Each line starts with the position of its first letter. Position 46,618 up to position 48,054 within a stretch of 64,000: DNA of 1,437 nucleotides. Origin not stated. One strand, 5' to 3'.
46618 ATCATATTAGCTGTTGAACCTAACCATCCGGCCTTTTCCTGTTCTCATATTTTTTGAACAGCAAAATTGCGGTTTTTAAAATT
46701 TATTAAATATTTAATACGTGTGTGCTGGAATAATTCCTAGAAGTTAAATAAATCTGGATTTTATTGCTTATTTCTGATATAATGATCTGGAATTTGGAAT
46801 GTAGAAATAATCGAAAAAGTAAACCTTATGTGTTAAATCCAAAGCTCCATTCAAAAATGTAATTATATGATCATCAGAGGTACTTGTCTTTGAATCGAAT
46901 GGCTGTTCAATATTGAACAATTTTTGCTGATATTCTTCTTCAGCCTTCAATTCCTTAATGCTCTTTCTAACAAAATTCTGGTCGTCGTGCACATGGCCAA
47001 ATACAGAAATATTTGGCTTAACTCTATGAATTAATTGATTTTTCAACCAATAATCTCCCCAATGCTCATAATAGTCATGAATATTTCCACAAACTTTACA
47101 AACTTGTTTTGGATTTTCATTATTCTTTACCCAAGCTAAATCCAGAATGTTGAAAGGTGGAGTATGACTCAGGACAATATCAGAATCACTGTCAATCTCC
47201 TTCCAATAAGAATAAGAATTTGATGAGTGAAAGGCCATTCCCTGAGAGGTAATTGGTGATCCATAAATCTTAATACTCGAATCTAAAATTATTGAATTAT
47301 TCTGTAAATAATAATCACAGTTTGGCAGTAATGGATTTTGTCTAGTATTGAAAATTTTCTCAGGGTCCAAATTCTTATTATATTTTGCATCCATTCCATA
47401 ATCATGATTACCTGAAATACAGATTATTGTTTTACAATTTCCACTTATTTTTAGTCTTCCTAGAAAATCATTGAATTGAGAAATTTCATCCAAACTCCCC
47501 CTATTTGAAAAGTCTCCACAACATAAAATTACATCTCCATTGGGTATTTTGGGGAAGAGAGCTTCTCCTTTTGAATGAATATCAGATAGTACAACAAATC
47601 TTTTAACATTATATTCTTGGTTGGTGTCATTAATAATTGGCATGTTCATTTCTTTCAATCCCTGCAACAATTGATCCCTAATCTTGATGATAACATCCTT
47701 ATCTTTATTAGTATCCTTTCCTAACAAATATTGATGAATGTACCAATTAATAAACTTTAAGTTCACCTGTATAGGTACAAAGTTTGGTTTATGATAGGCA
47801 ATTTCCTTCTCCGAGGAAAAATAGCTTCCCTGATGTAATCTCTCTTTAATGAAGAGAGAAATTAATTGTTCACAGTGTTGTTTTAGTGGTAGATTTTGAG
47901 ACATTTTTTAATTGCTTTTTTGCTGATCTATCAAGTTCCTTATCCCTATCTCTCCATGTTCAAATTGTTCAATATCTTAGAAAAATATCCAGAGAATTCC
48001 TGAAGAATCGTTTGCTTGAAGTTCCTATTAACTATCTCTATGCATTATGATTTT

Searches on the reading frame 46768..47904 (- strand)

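Call 48: search_protein_families(library=pfam, proteins=[window:46768-47904:-], max_evalue=0.001)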
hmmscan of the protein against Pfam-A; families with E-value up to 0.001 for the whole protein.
window:46768-47904:- (378 aa): 2 families
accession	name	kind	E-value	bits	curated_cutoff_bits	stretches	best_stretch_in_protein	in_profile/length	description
PF00149.33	Metallophos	-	2.5e-14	54.6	21.5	1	102-307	2-190/191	Calcineurin-like phosphoesterase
PF12850.12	Metallophos_2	-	4e-06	27.4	27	1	103-169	3-61/154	Calcineurin-like phosphoesterase superfamily domain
